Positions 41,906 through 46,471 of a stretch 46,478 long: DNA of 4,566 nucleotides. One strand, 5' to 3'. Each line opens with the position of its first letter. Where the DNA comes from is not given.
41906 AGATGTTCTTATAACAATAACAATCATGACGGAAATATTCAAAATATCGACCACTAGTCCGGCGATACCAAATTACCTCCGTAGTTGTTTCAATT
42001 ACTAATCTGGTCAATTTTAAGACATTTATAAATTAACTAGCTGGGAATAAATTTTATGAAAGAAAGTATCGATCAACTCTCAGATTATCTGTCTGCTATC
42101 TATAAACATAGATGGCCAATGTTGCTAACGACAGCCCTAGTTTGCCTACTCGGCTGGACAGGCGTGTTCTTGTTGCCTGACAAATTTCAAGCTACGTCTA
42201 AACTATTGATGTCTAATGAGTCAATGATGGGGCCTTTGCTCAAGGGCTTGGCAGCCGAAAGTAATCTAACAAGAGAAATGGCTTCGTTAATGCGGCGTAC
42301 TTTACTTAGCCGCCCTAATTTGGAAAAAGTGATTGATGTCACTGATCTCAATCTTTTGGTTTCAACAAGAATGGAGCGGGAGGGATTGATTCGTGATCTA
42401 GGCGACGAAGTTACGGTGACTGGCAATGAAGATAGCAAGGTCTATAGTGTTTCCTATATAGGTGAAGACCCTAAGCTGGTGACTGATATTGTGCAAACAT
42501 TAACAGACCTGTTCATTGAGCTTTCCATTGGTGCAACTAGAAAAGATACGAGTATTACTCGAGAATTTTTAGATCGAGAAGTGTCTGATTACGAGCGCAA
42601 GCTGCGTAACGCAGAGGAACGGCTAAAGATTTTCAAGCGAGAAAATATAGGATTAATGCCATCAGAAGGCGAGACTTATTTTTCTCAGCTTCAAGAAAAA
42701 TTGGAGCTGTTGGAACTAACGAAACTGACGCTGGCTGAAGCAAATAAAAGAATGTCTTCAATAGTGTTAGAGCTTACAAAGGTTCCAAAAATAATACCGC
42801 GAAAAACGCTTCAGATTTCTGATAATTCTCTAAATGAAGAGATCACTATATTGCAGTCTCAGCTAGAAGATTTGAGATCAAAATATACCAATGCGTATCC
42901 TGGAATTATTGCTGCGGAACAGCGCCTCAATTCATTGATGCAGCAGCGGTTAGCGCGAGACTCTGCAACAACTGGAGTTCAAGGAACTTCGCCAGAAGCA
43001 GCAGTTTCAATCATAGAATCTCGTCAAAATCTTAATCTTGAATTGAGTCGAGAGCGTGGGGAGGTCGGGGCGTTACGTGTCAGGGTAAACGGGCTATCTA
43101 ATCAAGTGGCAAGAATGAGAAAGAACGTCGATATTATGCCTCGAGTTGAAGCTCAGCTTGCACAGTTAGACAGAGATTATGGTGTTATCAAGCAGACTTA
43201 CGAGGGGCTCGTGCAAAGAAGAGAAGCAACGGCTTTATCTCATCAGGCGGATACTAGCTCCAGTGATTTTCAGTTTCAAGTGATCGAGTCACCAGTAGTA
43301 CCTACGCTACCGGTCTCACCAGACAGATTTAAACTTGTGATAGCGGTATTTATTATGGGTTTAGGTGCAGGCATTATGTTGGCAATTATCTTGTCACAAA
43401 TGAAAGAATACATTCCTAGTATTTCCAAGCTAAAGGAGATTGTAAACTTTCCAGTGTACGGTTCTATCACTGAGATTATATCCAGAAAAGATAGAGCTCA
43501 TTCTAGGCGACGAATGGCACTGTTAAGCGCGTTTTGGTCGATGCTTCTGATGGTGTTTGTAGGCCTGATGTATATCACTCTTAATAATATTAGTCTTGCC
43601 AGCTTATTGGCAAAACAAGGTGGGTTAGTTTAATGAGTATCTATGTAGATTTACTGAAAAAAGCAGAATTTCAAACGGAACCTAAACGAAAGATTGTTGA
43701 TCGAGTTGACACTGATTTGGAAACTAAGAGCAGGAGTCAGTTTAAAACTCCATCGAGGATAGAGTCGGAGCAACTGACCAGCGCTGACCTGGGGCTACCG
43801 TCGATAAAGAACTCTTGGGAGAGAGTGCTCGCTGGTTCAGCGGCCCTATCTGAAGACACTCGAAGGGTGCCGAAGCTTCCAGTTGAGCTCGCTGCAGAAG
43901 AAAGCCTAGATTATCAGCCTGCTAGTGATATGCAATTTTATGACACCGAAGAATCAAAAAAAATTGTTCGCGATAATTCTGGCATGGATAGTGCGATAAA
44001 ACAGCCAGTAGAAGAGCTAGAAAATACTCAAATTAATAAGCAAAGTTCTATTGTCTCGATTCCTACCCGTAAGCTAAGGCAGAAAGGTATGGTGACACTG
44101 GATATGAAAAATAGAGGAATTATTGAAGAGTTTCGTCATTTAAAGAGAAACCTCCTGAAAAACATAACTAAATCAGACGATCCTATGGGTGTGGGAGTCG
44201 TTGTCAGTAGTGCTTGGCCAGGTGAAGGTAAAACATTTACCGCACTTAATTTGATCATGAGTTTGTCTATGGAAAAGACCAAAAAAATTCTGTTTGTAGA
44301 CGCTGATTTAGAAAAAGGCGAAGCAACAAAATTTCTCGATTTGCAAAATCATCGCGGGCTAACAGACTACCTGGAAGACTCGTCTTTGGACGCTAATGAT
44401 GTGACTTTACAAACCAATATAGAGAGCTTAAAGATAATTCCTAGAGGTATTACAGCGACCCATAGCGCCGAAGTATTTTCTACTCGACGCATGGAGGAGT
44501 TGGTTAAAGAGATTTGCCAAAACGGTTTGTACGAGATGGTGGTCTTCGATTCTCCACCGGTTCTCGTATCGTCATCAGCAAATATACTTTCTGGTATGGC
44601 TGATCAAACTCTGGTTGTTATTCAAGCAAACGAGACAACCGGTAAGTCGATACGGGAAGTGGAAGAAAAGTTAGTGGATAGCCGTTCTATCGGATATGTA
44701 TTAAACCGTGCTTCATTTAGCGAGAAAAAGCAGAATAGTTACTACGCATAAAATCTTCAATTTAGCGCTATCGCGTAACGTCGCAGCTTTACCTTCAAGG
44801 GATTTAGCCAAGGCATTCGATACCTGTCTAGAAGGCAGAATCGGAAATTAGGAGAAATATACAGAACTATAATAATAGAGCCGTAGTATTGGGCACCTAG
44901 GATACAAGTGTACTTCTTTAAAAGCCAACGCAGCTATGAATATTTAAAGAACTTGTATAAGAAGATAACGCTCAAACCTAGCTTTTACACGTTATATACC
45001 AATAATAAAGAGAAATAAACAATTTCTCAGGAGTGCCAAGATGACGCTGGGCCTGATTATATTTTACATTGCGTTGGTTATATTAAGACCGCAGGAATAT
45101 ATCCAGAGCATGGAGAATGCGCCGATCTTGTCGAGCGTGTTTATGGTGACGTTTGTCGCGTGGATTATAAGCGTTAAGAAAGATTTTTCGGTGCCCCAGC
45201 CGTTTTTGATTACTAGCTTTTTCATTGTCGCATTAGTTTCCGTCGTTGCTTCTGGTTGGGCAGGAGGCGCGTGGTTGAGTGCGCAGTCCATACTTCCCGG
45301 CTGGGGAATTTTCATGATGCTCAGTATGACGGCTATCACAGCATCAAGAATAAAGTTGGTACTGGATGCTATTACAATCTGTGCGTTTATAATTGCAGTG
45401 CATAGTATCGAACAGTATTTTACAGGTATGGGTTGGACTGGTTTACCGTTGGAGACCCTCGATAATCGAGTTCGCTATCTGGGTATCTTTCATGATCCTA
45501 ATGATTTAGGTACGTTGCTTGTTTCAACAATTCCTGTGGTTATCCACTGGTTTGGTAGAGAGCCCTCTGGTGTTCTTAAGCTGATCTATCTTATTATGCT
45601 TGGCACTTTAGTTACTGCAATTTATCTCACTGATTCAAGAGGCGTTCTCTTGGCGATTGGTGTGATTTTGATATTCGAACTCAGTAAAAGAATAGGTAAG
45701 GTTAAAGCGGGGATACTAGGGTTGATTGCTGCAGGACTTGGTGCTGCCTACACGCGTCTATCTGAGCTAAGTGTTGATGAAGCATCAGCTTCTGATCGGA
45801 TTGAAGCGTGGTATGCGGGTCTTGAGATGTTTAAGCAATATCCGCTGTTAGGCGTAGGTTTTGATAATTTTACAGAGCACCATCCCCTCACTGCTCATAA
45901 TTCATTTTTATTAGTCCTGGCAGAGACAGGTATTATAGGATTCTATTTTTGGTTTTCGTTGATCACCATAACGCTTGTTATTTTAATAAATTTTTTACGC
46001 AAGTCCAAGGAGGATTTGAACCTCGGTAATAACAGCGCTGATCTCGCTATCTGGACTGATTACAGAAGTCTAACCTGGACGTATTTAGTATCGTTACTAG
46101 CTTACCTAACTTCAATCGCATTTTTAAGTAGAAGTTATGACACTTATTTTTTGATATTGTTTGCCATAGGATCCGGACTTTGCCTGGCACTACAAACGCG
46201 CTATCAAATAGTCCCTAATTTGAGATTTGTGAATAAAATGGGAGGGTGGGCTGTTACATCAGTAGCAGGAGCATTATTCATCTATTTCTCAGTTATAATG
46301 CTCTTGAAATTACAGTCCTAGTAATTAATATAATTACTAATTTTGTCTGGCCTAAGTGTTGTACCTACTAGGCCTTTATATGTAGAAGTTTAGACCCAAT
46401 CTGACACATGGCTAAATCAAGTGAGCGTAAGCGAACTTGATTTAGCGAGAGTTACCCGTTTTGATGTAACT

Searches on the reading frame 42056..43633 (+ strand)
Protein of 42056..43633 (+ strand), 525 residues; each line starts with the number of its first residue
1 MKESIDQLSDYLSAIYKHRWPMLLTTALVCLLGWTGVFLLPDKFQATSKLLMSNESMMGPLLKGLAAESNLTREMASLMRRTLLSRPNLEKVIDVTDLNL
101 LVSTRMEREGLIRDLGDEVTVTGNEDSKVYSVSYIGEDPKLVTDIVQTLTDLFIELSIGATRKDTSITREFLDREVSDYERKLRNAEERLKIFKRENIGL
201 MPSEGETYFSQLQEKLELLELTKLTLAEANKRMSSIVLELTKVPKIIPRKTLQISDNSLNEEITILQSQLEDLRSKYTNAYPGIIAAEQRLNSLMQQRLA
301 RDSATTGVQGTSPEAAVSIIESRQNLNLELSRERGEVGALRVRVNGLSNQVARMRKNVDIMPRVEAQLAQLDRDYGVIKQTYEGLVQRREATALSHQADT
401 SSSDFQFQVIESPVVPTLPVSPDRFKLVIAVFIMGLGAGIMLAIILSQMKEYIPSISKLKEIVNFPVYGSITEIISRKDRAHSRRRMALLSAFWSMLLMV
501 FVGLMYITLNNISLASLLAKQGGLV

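Call 97: search_protein_families(library=pfam, proteins=[window:42056-43633:+], max_evalue=0.00001)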
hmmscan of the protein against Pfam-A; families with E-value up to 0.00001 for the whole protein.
window:42056-43633:+ (525 aa): 2 families
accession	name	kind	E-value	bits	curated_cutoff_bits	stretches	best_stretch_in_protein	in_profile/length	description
PF02706.20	Wzz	-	1.3e-06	29.1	25.5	1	8-94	5-89/91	Chain length determinant protein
PF13807.11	GNVR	-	2.3e-06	27.9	27.7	1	367-445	5-79/82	G-rich domain on putative tyrosine kinase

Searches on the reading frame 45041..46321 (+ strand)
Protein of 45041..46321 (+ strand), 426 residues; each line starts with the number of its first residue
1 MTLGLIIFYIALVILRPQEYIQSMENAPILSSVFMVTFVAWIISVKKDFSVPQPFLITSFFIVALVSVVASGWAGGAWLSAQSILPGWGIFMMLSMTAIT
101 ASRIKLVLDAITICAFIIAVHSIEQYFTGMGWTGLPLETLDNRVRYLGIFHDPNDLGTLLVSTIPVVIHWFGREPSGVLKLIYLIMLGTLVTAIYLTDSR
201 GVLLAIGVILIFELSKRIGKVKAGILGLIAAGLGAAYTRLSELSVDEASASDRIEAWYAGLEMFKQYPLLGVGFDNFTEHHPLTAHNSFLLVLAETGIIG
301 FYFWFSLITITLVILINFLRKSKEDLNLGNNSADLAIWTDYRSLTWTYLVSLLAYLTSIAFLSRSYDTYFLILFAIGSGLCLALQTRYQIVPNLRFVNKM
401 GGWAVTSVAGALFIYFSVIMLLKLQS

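Call 97: search_protein_families(library=pfam, proteins=[window:45041-46321:+], max_evalue=0.00001)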
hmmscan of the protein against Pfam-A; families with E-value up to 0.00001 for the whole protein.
window:45041-46321:+ (426 aa): 1 family
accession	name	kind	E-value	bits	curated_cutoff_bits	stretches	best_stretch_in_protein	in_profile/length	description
PF04932.20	Wzy_C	-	9.7e-17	61.6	31.7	1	187-305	3-149/149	O-Antigen ligase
